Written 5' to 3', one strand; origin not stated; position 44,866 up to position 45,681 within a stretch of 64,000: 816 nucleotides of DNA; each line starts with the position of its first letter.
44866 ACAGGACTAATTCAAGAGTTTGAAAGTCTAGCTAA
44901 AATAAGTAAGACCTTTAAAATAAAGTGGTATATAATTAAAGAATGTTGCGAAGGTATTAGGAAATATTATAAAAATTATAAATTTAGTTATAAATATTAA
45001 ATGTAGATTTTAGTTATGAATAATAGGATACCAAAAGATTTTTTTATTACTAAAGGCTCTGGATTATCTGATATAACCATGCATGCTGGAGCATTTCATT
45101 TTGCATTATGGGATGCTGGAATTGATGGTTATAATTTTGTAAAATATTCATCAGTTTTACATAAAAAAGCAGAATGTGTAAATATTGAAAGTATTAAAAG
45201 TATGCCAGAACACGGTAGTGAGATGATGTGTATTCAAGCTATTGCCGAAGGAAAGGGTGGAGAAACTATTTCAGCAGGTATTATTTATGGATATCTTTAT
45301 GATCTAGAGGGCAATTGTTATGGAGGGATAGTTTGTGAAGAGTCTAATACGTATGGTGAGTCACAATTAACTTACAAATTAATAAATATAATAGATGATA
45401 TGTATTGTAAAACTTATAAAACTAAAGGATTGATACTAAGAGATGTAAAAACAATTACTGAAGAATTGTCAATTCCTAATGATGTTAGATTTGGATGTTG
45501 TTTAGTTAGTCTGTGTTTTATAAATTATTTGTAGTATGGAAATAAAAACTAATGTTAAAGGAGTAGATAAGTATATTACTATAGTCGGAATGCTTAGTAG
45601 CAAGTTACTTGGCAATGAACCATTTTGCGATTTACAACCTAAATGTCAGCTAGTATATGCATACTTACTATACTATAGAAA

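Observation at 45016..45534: Phage-borne pyruvoyl-dependent arginine decarboxylase (PdaD)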

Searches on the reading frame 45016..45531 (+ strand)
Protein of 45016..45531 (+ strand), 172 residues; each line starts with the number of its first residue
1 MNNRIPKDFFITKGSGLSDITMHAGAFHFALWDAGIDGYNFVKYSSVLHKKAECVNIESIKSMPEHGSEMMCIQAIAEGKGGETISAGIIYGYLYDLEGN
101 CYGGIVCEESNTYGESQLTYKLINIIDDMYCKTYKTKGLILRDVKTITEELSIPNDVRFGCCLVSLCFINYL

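Call 3: search_protein_families(library=pfam, proteins=[window:45016-45531:+], max_evalue=0.1)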
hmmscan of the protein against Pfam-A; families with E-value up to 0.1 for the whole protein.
window:45016-45531:+ (172 aa): 1 family
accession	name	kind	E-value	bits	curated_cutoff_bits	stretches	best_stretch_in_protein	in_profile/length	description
PF01862.21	PvlArgDC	-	8.1e-24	84.8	22.7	1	5-169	1-161/161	Pyruvoyl-dependent arginine decarboxylase (PvlArgDC)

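Call 4: search_protein_families(library=ncbifam, proteins=[window:45016-45531:+], max_evalue=1)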
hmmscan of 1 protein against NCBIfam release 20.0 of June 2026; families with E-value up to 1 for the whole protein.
window:45016-45531:+ (172 aa): 2 families
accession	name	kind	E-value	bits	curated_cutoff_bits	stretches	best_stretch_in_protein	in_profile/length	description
TIGR00286.1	TIGR00286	equivalog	8.6e-10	38.5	106.95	1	5-129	2-118/152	pyruvoyl-dependent arginine decarboxylase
NF009064.0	PRK12398.1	equivalog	1.1e-07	32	207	1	4-93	5-93/165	pyruvoyl-dependent arginine decarboxylase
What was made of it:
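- On PvlArgDC / PdaD (Pfam PF01862): 38.5 against 106.95 and 32 against 207 (call 4).
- Closest known: Pyruvoyl-dependent arginine decarboxylase PdaD/PvlArgDC of Methanocaldococcus jannaschii. Different: Only about 20% identical, and below the TIGR00286 equivalog cutoff (call 4).
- The NCBIfam equivalog models are far below cutoff (38.5 against 106.95; 32 against 207; call 4).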

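Call 5: search_protein_families(library=phrogs, proteins=[window:45016-45531:+], max_evalue=0.01)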
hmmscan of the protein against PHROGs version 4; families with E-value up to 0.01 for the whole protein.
window:45016-45531:+ (172 aa): 0 families

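Call 6: search_solved_structures(query=window:45016-45531:+, max_evalue=1, show_alignments=3)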
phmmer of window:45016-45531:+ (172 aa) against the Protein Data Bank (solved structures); distinct sequences matched with E-value up to 1: 2.
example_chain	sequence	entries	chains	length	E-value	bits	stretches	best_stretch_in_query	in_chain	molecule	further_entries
1n2m_A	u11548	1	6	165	0.13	15.5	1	9-92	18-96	Pyruvoyl-dependent arginine decarboxylase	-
2qqd_C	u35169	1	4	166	0.66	13.2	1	9-92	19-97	Pyruvoyl-dependent arginine decarboxylase (EC 4.1.1.19) (PvlArgDC)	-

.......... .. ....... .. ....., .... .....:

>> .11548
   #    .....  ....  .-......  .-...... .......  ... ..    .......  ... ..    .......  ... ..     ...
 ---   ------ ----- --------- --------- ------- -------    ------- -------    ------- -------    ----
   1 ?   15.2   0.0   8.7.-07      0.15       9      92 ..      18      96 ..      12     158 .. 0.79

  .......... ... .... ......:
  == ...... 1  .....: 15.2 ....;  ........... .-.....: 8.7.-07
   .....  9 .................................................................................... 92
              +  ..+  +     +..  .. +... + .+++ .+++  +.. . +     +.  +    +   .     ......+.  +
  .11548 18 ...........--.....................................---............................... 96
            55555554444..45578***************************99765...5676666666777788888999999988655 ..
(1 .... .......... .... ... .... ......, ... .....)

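Call 7: search_dna_similar(query=window:45016-45531:+, collection=phages, mode=protein, max_rows=40)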
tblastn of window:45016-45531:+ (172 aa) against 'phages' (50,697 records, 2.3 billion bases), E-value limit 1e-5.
No match.

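Call 10: find_homologous_proteins(query=window:45016-45531:+, max_evalue=0.001)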
Query window:45016-45531:+ (172 aa): 12 proteins with E <= 0.001 among 27 candidates.
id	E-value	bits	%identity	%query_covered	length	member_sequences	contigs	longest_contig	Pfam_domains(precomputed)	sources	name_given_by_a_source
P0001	4.8e-113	393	100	100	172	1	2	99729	PF01862.22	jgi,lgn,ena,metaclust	metaclust:\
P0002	6.2e-49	184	53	99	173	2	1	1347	PF01862.22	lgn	-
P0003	2.7e-45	172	49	99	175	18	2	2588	PF01862.22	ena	-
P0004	3.4e-44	169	49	99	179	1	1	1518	PF01862.22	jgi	-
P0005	4.9e-40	155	47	99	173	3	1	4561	PF01862.22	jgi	jgi:arginine decarboxylase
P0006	1.7e-33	134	45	99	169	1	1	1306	PF01862.22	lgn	-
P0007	2.4e-33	134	43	99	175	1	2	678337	PF01862.22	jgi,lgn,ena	jgi:arginine decarboxylase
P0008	2.8e-33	133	46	99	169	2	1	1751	PF01862.22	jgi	-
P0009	1.1e-29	122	41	99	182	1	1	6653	PF01862.22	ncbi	-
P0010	3.4e-29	120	42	99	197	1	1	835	PF01862.22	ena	-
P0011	8.2e-25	106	39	98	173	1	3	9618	PF01862.22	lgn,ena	-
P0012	5.7e-23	100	38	99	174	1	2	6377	PF01862.22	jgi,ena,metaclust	metaclust:\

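Call 12: find_encoding_contigs(protein=P0007, flank=10000, max_places=3)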
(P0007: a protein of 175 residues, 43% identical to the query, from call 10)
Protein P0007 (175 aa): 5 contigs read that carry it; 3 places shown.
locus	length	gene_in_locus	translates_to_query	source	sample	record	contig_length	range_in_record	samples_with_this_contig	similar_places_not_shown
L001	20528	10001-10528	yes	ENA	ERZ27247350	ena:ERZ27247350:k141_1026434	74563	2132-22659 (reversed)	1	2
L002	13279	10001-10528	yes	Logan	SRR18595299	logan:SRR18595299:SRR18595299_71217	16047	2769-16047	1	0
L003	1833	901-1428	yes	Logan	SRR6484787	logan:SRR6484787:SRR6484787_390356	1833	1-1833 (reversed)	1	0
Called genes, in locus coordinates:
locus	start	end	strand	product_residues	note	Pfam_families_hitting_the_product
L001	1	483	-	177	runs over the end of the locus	PF13563:2_5_RNA_ligase2, PF23474:Acb1 (weak)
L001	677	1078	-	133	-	PF04266:ASCH (weak)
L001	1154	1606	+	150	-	-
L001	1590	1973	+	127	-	-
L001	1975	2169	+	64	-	-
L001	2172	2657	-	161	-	-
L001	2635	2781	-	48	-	-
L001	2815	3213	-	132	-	-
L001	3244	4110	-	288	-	-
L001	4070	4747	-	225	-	-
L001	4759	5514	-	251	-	PF26809:Phage_T4_gp13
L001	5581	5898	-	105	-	-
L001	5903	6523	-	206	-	-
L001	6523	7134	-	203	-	-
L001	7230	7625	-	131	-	-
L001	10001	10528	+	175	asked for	PF01862:PvlArgDC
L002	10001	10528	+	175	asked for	PF01862:PvlArgDC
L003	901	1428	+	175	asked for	PF01862:PvlArgDC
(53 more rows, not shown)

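Call 13: find_encoding_contigs(protein=P0001, flank=10000, max_places=3)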
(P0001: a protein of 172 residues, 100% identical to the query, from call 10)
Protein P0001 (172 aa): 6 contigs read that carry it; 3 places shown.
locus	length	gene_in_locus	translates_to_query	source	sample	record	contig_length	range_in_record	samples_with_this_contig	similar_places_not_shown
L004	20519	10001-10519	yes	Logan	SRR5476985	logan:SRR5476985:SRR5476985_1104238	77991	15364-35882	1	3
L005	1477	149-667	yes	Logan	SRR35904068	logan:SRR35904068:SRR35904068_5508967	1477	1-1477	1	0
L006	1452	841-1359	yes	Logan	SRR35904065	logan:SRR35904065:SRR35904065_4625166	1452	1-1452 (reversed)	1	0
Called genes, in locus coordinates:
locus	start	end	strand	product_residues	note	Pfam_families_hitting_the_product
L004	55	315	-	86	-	-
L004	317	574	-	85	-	-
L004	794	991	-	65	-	-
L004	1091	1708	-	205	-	-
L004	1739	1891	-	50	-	-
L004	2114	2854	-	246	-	-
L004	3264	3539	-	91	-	-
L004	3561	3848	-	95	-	-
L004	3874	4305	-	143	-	-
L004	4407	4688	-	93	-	-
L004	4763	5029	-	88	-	-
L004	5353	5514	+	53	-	-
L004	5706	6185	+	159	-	PF05732:RepL (weak)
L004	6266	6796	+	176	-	-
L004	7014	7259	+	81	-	-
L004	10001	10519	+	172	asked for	PF01862:PvlArgDC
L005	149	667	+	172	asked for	PF01862:PvlArgDC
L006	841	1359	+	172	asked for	PF01862:PvlArgDC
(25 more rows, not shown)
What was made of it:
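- On Host-derived phage auxiliary metabolic gene: The contigs are 78-100 kb (calls 10, 13).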

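Call 15: search_solved_structures(query=A1, max_evalue=1, show_alignments=4)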
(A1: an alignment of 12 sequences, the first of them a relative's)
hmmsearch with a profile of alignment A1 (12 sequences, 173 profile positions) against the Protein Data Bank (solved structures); distinct sequences matched with E-value up to 1: 8.
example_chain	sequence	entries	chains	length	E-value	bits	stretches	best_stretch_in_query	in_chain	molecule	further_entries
1n2m_A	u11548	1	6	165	6e-08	35.9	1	14-165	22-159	Pyruvoyl-dependent arginine decarboxylase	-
2qqd_C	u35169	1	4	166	1.7e-07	34.5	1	14-165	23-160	Pyruvoyl-dependent arginine decarboxylase (EC 4.1.1.19) (PvlArgDC)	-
1mt1_B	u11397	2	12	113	0.04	17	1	66-165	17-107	PYRUVOYL-DEPENDENT ARGININE DECARBOXYLASE ALPHA CHAIN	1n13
2qqd_B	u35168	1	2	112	0.045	16.8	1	76-165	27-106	Pyruvoyl-dependent arginine decarboxylase (EC 4.1.1.19) (PvlArgDC)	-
1krq_A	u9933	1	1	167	0.076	16.1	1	52-161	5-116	ferritin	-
1ny1_A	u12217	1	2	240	0.22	14.6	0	116-172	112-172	Probable polysaccharide deacetylase pdaA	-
1w1a_1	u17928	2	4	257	0.24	14.5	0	116-172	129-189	PROBABLE POLYSACCHARIDE DEACETYLASE PDAA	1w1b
1w17_A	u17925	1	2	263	0.27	14.3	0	116-172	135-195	PROBABLE POLYSACCHARIDE DEACETYLASE PDAA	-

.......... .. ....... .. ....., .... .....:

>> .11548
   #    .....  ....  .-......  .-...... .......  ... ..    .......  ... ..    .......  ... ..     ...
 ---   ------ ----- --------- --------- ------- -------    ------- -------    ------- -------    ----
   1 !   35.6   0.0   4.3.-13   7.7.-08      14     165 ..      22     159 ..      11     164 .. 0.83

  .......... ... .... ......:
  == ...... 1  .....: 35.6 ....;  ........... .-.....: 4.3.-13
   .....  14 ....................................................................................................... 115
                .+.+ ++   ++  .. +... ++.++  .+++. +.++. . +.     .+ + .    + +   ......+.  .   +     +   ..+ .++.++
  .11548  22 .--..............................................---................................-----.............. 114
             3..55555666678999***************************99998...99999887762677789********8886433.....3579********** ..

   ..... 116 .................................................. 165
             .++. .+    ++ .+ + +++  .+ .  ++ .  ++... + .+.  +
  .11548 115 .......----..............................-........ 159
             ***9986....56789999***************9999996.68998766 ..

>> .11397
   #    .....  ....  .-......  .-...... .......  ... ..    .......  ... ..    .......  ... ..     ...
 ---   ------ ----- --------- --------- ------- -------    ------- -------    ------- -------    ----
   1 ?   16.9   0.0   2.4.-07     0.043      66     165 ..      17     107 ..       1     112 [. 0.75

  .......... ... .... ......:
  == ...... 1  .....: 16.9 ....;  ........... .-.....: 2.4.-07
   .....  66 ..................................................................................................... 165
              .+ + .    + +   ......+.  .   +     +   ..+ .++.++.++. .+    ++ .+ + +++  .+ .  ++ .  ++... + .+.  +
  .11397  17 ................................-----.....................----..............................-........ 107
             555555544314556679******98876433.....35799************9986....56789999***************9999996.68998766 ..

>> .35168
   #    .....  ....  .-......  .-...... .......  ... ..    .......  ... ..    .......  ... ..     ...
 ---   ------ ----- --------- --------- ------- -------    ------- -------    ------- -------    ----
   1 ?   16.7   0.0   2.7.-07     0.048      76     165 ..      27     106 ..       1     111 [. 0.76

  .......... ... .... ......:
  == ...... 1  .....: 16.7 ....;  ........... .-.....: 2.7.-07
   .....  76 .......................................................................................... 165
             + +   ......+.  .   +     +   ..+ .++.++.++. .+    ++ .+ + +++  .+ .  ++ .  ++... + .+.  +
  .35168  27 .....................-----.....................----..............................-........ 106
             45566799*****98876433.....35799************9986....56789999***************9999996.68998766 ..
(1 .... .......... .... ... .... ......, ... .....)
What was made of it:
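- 45148..45153 (+): Codons TCA TCA for Ser45-Ser46. This is the predicted serinolysis site: cleavage between them, with Ser46 converted to the pyruvoyl cofactor. Aligns with Ser52-Ser53 of M. jannaschii PvlArgDC (calls 6, 15).
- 45133..45135 (+): Codon AAT for Asn40, the equivalent of M. jannaschii Asn47. Alignment to 1n2m/2qqd, where 2qqd is the N47A mutant (calls 6, 15).
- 45337..45339 (+): Codon GAA for Glu108, the equivalent of M. jannaschii Glu109, the carboxylate that assists cleavage and catalysis. Profile alignment to 1n2m (call 15).
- On PvlArgDC / PdaD (Pfam PF01862): S45-S46 align to S52-S53 (calls 6, 15). His28 instead (calls 6, 15).
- Checked: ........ aligns with its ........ (calls 6, 15).
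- N40, S45-S46 and E108 align to N47, S52-S53 and E109 (calls 6, 15). Asp35 of the solved archaeal enzyme is His28 here (calls 6, 15).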

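Call 23: search_protein_representatives(alignment_id=A1)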
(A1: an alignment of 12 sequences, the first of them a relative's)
Query: 12 sequences, 173 profile positions. Proteins with E-value up to 0.001 (for the whole library): 956; up to 1e-10: 295; up to 1e-30: 80. The best 150 are listed.
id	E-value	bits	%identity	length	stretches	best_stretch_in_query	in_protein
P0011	1.0e-74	266.4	-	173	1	1-172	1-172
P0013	6.4e-73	260.6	-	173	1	2-172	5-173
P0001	1.8e-72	259.1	-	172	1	3-172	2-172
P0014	8.3e-66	237.4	-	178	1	3-172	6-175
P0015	4.2e-63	228.6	-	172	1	1-172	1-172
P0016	3.6e-62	225.6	-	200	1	3-171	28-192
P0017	2.4e-61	222.9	-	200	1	3-172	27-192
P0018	9.6e-57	207.9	-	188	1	3-172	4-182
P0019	3.2e-56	206.2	-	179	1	3-171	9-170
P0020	2.6e-55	203.2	-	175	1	4-172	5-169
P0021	2.2e-54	200.2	-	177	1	3-172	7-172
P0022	5.1e-53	195.8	-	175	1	3-171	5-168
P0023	2.4e-52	193.6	-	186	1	3-134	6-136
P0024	3.1e-51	189.9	-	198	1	3-172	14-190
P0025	3.5e-51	189.8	-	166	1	3-123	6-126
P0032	5.4e-47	176.2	-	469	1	4-172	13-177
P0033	6.9e-47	175.8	-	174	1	3-172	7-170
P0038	7.3e-46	172.5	-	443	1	3-172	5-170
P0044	5.0e-42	160.0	-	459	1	5-171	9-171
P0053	5.4e-40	153.4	-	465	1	3-169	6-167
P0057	8.3e-39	149.5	-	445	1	3-169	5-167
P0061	1.9e-37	145.0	-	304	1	6-168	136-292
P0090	7.5e-31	123.6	-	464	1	4-169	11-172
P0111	1.1e-26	110.0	-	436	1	3-172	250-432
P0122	1.8e-25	106.1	-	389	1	3-172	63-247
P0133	1.8e-24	102.8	-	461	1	3-171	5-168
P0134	3.4e-24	101.9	-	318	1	5-171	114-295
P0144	6.6e-23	97.7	-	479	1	4-171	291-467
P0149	2.5e-22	95.8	-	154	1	6-169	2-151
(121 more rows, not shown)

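Call 25: search_protein_families(library=pfam, proteins=[P0032, P0038, P0044, P0053, P0090, P0111, P0144, P0061, P0122, P0134], max_evalue=0.01)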
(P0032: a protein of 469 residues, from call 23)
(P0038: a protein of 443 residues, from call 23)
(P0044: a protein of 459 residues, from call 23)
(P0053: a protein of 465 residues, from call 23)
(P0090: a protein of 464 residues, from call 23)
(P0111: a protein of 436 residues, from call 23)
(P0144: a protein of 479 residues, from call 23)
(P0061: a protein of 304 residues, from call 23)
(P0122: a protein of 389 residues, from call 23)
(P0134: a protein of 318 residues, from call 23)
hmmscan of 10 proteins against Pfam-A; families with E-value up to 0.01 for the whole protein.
P0032 (469 aa): 2 families
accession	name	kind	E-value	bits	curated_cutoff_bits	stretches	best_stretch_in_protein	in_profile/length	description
PF00491.26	Arginase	-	1e-52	179.8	22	1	201-459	2-277/280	Arginase family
PF01862.21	PvlArgDC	-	2.8e-27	96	22.7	1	15-173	1-160/161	Pyruvoyl-dependent arginine decarboxylase (PvlArgDC)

P0038 (443 aa): 2 families
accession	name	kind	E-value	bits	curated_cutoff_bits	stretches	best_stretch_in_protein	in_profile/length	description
PF00491.26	Arginase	-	1e-29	104.3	22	1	205-435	24-279/280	Arginase family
PF01862.21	PvlArgDC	-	5.6e-19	69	22.7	1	8-166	1-160/161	Pyruvoyl-dependent arginine decarboxylase (PvlArgDC)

P0044 (459 aa): 3 families
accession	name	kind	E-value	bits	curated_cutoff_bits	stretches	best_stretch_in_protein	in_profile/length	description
PF00491.26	Arginase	-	2.5e-53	181.8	22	1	197-451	3-277/280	Arginase family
PF01862.21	PvlArgDC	-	1e-23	84.5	22.7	1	11-168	2-160/161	Pyruvoyl-dependent arginine decarboxylase (PvlArgDC)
PF10726.14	DUF2518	-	0.0088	16.1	25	0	91-157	68-131/145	Protein of function (DUF2518)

P0053 (465 aa): 2 families
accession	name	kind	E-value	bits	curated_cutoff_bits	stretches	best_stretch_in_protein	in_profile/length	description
PF00491.26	Arginase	-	1.1e-59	202.7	22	1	195-455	3-279/280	Arginase family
PF01862.21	PvlArgDC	-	6.2e-24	85.2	22.7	1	9-166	1-160/161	Pyruvoyl-dependent arginine decarboxylase (PvlArgDC)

P0090 (464 aa): 2 families
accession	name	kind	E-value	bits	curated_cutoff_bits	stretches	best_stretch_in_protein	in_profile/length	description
PF00491.26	Arginase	-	2.8e-45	155.4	22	1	199-455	2-277/280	Arginase family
PF01862.21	PvlArgDC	-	1.4e-10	41.8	22.7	1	13-171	1-160/161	Pyruvoyl-dependent arginine decarboxylase (PvlArgDC)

P0111 (436 aa): 2 families
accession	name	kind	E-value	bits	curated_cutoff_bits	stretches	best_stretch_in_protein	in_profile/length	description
PF01862.21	PvlArgDC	-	5.3e-25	88.6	22.7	1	253-429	1-161/161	Pyruvoyl-dependent arginine decarboxylase (PvlArgDC)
PF00271.37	Helicase_C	-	5.1e-07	30.4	23.5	1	54-124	6-77/110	Helicase conserved C-terminal domain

P0144 (479 aa): 2 families
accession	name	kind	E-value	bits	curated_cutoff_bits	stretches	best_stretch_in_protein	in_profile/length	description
PF01862.21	PvlArgDC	-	4.8e-30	105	22.7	1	293-464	1-160/161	Pyruvoyl-dependent arginine decarboxylase (PvlArgDC)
PF15956.11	DUF4760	-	0.0049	17.5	25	0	135-183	56-104/141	Domain of unknown function (DUF4760)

P0061 (304 aa): 2 families
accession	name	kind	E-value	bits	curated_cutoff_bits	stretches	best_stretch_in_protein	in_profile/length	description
PF01862.21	PvlArgDC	-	5.9e-26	91.7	22.7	1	137-292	2-160/161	Pyruvoyl-dependent arginine decarboxylase (PvlArgDC)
PF02675.21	AdoMet_dc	-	8.8e-19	68.3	25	1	18-112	6-100/107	S-adenosylmethionine decarboxylase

P0122 (389 aa): 1 family
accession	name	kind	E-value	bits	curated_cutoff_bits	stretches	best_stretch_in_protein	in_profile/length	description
PF01862.21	PvlArgDC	-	1.6e-22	80.5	22.7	1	66-243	1-160/161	Pyruvoyl-dependent arginine decarboxylase (PvlArgDC)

P0134 (318 aa): 1 family
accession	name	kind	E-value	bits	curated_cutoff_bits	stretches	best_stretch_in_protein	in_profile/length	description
PF01862.21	PvlArgDC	-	9.1e-23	81.4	22.7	1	115-242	1-123/161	Pyruvoyl-dependent arginine decarboxylase (PvlArgDC)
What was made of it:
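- P0061 is an AdoMetDC+PvlArgDC fusion (call 25).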
